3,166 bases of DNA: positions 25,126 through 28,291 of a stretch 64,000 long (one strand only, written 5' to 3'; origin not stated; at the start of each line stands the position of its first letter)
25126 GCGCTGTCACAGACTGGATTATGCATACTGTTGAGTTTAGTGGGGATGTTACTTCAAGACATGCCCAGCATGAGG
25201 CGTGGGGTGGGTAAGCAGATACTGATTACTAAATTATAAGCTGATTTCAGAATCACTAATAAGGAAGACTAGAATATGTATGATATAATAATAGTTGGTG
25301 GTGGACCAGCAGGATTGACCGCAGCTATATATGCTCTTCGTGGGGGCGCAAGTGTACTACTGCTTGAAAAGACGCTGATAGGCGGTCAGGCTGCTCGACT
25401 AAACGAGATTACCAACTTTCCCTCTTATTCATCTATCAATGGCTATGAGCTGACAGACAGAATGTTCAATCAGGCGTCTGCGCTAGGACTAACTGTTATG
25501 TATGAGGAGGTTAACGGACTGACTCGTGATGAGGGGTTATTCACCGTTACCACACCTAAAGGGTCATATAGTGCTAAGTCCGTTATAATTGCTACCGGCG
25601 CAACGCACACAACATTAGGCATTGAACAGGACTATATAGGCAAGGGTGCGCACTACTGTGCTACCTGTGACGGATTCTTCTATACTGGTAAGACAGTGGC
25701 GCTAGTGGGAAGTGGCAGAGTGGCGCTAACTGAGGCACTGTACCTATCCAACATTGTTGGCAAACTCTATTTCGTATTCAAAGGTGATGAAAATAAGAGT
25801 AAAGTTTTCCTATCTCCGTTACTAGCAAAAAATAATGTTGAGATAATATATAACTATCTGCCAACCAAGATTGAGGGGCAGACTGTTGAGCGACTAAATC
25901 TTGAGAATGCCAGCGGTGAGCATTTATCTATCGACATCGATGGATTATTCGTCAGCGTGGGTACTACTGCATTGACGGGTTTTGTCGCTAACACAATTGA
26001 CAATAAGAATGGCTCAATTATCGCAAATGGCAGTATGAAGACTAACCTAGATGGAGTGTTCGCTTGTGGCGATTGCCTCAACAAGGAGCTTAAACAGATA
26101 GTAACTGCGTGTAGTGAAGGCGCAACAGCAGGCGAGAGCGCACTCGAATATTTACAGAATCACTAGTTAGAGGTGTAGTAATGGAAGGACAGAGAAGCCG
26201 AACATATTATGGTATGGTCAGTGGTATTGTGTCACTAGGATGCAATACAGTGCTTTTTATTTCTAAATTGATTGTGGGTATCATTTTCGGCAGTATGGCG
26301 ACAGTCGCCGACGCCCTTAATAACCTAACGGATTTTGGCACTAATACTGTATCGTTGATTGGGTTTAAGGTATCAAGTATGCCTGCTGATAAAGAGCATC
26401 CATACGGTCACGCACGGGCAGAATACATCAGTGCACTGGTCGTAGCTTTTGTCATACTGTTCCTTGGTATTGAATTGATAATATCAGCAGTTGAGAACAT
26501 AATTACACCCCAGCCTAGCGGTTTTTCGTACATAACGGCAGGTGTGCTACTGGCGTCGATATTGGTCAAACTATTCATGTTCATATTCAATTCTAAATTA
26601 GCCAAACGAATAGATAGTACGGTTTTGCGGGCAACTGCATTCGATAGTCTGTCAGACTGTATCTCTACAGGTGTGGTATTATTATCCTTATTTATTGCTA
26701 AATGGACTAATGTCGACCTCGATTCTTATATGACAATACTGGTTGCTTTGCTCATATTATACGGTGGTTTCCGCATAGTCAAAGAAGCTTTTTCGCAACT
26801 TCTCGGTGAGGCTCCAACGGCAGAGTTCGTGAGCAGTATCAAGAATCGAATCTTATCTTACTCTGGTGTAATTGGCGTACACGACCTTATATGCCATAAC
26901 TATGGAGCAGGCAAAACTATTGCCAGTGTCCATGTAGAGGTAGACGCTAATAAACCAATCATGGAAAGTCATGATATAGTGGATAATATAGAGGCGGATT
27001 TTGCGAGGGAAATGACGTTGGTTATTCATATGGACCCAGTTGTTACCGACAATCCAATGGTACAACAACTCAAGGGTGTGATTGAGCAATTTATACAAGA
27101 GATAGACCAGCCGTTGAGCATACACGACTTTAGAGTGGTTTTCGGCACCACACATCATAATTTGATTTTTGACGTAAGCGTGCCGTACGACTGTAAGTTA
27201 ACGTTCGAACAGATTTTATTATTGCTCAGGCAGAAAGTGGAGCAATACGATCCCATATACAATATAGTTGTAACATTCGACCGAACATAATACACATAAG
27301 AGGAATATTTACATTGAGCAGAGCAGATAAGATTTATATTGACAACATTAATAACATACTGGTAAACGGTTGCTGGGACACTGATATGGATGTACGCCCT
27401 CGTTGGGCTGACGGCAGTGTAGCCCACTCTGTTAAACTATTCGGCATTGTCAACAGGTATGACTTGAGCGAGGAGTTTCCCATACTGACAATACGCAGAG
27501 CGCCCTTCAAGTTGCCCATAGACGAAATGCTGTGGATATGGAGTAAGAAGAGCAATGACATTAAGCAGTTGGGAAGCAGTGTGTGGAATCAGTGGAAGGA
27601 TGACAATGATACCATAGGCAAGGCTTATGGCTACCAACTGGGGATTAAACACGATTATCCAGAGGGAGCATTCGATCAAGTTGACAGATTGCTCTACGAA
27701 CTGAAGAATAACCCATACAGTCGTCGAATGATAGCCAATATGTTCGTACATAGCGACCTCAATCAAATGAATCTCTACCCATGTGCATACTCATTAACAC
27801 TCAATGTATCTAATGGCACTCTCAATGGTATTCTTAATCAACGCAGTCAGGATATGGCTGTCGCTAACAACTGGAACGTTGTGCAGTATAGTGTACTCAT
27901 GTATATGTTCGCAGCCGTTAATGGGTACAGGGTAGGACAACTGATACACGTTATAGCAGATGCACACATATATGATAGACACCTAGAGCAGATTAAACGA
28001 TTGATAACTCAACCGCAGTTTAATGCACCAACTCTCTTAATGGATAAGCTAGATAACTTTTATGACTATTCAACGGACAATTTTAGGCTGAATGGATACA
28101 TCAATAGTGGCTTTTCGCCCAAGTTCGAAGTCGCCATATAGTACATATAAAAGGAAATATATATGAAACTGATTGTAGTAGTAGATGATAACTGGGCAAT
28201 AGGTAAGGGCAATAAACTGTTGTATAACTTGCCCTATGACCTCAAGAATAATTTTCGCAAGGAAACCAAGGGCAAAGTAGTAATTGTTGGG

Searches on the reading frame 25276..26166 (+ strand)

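Call 94: search_protein_families(library=pfam, proteins=[window:25276-26166:+], max_evalue=0.00001)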
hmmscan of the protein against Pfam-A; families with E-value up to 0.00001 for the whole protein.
window:25276-26166:+ (296 aa): 8 families
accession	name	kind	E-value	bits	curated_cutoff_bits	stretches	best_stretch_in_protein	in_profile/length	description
PF07992.20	Pyr_redox_2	-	7.6e-36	124.5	26.1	1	2-282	1-291/291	Pyridine nucleotide-disulphide oxidoreductase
PF13738.12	Pyr_redox_3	-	1.4e-17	64.3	30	1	75-265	100-305/305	Pyridine nucleotide-disulphide oxidoreductase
PF01266.30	DAO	-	1.1e-13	51.9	27.9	1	3-39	1-39/353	FAD dependent oxidoreductase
PF12831.13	FAD_oxidored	-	4.2e-10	39.9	27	1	3-40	1-39/416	FAD dependent oxidoreductase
PF03486.20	HI0933_like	-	4e-09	36.7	50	0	3-33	2-32/244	HI0933-like protein Rossmann domain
PF01134.28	GIDA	-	8.5e-08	32.1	22.1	0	3-56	1-46/391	Glucose inhibited division protein A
PF00070.33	Pyr_redox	-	2.1e-06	28.6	22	0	141-205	2-72/82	Pyridine nucleotide-disulphide oxidoreductase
PF00890.30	FAD_binding_2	-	8.2e-06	25.7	20.4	0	3-33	1-31/414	FAD binding domain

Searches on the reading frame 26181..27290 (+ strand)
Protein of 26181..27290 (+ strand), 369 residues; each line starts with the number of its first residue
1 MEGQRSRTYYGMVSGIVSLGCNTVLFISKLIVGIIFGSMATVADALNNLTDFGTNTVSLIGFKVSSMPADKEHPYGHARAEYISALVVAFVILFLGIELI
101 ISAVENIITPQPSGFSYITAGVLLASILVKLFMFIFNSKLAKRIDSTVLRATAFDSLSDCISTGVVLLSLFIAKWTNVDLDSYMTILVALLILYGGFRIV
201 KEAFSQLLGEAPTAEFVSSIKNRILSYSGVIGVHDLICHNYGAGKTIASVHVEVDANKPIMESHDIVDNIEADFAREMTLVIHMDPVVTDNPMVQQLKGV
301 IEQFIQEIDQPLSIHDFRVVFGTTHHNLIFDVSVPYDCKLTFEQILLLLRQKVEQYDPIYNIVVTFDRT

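Call 94: search_protein_families(library=pfam, proteins=[window:26181-27290:+], max_evalue=0.00001)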
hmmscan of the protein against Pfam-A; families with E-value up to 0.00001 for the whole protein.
window:26181-27290:+ (369 aa): 2 families
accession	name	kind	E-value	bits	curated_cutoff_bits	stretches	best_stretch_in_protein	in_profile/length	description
PF01545.26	Cation_efflux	-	1.6e-48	165.6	26.6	1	16-208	2-198/198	Cation efflux family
PF16916.11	ZT_dimer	-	5.1e-16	58.9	26.7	1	213-286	2-77/78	Dimerisation domain of Zinc Transporter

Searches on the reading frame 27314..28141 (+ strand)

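Call 94: search_protein_families(library=pfam, proteins=[window:27314-28141:+], max_evalue=0.00001)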
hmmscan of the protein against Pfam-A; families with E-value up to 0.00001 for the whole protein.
window:27314-28141:+ (275 aa): 1 family
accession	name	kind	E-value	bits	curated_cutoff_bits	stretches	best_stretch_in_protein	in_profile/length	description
PF00303.24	Thymidylat_synt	-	1.8e-74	250.7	24.3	1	7-265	2-257/266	Thymidylate synthase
